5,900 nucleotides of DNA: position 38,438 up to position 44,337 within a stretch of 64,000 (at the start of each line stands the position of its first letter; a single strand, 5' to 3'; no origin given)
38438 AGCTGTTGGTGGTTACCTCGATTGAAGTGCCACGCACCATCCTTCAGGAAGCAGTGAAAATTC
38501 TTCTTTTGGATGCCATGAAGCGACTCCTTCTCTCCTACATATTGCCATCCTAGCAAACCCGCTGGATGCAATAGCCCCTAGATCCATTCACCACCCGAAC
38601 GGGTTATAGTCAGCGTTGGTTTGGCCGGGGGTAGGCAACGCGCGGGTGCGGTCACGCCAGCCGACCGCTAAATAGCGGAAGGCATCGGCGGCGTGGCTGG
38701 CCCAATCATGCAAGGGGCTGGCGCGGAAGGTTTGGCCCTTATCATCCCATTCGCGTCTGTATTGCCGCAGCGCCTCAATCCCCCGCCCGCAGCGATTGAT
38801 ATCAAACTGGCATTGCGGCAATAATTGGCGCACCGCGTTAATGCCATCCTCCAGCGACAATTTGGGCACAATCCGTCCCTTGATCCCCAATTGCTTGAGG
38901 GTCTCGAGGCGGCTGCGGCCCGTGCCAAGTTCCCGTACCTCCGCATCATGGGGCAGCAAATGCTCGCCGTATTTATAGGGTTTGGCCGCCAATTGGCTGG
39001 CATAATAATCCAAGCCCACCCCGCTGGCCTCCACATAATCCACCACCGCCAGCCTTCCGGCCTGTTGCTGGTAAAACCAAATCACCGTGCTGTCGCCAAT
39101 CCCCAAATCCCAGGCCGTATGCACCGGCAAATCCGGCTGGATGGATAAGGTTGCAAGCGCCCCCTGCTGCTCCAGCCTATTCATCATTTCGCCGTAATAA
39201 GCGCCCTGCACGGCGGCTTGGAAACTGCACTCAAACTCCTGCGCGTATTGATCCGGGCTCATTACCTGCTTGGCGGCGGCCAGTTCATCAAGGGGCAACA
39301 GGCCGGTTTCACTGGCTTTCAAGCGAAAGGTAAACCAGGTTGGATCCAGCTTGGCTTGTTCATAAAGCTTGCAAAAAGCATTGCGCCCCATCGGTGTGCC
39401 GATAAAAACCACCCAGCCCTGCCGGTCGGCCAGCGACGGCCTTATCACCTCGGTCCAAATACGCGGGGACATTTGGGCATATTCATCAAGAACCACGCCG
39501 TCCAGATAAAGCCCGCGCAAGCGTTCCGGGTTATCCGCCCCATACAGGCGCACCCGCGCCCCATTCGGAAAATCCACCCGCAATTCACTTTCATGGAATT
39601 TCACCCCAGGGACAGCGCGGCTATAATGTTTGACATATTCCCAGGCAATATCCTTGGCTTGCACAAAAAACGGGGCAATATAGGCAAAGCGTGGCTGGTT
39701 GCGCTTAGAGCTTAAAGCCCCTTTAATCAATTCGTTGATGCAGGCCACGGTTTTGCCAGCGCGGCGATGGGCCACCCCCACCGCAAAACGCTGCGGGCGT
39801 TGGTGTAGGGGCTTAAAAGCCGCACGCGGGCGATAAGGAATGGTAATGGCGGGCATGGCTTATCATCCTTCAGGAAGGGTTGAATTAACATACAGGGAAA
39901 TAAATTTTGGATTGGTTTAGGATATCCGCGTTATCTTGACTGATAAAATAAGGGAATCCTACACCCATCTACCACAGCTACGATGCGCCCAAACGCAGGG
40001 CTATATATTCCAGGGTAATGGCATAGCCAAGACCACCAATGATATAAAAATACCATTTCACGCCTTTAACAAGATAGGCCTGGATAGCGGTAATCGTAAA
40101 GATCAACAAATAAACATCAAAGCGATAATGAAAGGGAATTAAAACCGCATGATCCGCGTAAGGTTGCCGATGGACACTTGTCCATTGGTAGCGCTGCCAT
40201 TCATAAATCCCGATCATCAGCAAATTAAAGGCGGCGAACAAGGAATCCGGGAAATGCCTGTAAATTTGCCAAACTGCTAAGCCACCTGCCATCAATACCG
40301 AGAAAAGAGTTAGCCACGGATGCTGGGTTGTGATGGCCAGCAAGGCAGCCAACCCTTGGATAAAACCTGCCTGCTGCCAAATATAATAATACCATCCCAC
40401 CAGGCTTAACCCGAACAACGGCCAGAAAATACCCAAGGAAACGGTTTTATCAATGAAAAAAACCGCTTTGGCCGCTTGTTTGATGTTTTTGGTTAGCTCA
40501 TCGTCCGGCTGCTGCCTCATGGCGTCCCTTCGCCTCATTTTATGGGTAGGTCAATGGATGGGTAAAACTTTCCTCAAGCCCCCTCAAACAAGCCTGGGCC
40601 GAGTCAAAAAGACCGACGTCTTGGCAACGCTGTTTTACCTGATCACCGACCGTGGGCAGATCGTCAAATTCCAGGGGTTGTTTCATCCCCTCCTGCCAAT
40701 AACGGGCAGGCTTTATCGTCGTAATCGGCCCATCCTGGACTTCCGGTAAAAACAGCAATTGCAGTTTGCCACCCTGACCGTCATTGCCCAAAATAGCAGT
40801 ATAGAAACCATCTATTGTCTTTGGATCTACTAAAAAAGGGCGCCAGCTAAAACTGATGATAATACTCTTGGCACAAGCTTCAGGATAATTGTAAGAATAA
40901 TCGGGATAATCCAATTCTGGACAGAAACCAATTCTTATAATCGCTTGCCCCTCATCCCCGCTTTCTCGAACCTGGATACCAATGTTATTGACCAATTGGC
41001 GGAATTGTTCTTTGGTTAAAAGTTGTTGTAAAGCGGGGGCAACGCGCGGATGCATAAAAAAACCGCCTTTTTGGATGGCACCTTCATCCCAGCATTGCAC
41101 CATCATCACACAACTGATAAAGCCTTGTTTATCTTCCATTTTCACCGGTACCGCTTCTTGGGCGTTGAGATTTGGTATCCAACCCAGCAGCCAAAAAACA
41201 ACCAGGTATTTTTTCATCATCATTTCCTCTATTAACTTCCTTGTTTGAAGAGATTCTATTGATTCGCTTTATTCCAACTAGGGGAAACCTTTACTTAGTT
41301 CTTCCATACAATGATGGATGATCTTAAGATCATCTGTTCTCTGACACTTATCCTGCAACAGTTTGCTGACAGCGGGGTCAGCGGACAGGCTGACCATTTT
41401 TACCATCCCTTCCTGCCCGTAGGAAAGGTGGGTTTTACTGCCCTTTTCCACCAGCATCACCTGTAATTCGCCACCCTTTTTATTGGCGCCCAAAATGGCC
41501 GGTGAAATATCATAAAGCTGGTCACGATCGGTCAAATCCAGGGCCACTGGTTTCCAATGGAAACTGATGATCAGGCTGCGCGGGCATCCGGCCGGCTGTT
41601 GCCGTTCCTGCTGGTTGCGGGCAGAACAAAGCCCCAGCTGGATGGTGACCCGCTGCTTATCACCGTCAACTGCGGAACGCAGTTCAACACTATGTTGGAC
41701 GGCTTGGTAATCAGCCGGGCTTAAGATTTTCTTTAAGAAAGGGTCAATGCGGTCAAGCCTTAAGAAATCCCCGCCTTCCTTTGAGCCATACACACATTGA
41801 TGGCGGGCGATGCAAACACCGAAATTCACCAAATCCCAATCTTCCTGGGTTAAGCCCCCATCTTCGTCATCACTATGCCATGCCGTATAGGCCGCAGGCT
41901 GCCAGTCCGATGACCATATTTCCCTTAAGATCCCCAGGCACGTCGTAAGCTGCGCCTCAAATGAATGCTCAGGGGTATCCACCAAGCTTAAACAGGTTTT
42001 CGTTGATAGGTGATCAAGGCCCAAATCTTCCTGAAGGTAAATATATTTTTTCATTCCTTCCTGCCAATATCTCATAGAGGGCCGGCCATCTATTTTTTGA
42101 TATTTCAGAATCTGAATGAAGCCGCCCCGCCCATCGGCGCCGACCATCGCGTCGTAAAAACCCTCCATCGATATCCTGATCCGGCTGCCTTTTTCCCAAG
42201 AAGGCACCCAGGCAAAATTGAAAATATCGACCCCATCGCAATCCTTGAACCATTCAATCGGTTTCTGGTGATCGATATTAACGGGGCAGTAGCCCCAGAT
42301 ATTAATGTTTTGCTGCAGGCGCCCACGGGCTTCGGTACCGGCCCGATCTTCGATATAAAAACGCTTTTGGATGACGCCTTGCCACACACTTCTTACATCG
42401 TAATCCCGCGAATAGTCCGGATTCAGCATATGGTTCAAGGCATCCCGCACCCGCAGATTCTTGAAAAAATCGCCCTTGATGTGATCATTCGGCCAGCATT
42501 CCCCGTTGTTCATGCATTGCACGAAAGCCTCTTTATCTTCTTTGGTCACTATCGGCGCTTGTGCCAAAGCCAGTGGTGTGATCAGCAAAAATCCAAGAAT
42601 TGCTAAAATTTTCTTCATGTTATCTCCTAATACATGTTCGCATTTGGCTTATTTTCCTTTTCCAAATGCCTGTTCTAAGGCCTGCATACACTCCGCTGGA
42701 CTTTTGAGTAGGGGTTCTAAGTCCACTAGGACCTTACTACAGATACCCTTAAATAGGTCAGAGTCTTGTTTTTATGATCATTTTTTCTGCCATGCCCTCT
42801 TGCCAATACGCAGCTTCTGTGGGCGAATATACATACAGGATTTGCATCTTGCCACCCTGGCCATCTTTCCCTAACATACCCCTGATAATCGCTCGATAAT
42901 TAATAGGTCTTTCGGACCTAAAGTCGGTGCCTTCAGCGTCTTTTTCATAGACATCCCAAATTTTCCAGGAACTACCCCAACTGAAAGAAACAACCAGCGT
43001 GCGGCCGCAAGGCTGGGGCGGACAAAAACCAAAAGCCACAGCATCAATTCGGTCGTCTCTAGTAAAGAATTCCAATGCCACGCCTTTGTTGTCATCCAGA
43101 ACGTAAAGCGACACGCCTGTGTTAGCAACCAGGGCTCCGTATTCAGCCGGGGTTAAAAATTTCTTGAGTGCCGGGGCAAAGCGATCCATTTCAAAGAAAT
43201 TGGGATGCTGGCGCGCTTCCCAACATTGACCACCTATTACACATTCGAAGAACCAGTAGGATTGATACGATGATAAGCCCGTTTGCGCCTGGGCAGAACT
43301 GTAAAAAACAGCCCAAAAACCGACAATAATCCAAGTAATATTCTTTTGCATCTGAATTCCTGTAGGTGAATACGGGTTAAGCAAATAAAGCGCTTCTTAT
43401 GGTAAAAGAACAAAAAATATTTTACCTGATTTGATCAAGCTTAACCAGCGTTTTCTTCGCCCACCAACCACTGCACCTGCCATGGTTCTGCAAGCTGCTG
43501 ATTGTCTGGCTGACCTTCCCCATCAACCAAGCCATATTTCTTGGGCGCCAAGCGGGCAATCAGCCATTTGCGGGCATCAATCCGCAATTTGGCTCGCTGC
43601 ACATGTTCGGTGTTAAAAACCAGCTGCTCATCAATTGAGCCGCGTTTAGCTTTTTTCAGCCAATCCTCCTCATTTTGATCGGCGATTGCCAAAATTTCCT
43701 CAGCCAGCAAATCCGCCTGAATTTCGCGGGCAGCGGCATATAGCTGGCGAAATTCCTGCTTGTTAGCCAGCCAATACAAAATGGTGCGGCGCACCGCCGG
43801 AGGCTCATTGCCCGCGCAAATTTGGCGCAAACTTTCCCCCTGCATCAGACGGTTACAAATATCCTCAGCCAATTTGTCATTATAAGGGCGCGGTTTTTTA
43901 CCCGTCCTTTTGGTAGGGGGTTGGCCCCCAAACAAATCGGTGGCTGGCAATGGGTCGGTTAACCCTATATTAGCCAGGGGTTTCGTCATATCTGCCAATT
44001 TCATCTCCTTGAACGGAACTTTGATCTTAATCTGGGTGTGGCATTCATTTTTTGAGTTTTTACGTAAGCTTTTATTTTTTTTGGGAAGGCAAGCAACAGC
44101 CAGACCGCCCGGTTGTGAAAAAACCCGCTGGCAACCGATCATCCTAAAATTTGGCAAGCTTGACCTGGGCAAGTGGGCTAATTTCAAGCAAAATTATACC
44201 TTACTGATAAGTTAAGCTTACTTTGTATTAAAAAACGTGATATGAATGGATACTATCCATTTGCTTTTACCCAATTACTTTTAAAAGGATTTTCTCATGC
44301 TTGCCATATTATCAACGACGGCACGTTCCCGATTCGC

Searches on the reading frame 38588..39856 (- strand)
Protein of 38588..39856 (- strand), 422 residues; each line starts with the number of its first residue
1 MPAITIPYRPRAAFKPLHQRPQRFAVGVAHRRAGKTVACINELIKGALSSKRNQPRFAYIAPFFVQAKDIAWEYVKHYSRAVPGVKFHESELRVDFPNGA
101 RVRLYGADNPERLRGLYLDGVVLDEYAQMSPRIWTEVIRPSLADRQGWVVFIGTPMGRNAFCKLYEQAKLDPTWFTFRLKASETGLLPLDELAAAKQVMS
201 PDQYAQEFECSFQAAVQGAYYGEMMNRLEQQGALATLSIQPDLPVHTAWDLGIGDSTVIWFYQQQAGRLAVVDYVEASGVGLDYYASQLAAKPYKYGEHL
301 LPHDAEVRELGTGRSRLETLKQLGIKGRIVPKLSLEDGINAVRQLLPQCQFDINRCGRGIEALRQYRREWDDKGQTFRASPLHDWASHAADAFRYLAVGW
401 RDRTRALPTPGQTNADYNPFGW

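Call 3: search_protein_families(library=pfam, proteins=[window:38588-39856:-], max_evalue=0.01)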
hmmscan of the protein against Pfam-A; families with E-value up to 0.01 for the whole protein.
window:38588-39856:- (422 aa): 1 family
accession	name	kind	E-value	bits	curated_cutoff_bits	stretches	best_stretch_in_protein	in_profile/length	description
PF03237.21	Terminase_6N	-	1.9e-07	31.4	22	1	31-221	6-208/215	Terminase large subunit, T4likevirus-type, N-terminal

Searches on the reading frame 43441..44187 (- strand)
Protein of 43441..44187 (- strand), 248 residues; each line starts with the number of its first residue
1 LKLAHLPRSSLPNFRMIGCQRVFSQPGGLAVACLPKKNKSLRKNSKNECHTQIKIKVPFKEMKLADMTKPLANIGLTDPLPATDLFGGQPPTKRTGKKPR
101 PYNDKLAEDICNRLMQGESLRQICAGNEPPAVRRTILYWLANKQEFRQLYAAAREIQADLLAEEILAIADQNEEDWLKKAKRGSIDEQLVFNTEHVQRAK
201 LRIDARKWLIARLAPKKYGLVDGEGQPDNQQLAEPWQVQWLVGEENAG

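Call 76: search_protein_families(library=pfam, proteins=[window:43441-44187:-], max_evalue=0.001)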
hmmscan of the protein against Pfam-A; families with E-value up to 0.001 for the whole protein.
window:43441-44187:- (248 aa): 1 family
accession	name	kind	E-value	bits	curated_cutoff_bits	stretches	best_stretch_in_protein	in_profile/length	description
PF20901.3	Sf6_terminase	-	3.1e-37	127.3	27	1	102-219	1-100/106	Bacteriophage Sf6, terminase small subunit-like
